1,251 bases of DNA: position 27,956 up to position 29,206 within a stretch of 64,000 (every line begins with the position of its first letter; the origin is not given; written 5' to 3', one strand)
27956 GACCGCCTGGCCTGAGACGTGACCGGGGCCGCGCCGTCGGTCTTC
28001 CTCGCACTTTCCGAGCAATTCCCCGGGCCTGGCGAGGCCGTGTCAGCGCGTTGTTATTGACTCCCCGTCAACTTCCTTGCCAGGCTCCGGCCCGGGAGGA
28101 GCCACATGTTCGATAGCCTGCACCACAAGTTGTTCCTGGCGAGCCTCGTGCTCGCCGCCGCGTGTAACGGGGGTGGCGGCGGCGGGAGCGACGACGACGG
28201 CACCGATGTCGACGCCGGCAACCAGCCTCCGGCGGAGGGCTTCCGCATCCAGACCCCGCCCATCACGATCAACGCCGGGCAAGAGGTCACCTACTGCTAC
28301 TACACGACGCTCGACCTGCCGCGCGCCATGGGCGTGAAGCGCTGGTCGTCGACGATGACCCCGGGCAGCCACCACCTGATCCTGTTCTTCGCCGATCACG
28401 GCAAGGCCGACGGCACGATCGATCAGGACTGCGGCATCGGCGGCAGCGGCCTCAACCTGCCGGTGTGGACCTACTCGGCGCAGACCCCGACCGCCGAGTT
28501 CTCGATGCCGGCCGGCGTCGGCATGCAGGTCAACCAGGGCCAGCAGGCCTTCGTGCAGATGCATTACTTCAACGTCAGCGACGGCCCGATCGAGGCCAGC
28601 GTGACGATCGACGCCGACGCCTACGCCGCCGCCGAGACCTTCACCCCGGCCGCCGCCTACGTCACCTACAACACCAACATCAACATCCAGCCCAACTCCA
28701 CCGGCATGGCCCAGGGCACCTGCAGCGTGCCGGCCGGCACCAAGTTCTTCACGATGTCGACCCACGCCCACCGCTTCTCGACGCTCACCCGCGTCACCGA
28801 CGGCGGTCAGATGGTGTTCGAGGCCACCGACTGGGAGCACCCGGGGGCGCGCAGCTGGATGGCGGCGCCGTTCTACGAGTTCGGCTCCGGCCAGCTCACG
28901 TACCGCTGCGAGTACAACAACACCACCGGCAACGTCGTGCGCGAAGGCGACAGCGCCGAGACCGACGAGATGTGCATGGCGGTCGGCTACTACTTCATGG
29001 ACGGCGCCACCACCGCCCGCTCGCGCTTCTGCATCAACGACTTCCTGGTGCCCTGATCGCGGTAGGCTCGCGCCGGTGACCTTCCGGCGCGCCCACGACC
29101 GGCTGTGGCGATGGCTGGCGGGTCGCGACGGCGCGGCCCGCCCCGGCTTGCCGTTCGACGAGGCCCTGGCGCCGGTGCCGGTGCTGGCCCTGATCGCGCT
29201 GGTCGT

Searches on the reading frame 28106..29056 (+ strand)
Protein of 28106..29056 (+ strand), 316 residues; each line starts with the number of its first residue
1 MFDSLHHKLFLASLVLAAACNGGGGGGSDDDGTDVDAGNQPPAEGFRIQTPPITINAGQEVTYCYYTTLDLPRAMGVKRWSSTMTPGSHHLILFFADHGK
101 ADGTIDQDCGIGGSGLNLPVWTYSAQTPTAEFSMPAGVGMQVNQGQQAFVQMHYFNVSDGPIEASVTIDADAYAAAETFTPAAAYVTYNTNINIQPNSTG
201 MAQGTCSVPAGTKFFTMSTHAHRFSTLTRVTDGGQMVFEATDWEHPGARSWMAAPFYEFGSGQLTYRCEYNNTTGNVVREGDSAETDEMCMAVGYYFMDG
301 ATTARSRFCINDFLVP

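Call 57: find_encoding_contigs(protein=window:28106-29056:+, flank=2500, max_places=10)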
Protein window:28106-29056:+ (316 aa): 11 contigs read that carry it; 8 places shown.
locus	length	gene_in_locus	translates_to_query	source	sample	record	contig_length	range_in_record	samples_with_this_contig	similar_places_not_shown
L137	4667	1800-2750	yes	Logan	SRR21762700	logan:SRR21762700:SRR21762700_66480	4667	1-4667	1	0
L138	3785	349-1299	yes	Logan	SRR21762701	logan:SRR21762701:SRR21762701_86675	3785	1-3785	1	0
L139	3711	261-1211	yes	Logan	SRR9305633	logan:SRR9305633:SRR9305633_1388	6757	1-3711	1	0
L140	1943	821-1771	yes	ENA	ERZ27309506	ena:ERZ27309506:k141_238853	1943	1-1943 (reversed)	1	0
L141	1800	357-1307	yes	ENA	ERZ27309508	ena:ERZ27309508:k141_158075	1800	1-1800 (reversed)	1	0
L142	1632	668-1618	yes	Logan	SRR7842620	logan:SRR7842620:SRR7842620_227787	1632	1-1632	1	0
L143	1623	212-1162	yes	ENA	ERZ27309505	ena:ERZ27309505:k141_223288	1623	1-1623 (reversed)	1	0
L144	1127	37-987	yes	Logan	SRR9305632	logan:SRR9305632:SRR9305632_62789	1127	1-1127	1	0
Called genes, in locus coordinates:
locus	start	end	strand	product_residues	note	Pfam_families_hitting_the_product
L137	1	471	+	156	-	?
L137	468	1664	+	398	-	PF00278:Orn_DAP_Arg_deC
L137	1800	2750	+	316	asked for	-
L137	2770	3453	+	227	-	-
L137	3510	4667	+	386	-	?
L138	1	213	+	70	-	?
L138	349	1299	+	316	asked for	-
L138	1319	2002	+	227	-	-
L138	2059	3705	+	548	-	PF00773:RNB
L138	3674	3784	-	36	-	?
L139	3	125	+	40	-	?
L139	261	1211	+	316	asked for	-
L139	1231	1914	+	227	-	-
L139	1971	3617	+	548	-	PF00773:RNB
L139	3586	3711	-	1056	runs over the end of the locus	?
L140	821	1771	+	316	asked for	-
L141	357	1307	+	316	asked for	-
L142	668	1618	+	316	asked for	-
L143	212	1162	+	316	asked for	-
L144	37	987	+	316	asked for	-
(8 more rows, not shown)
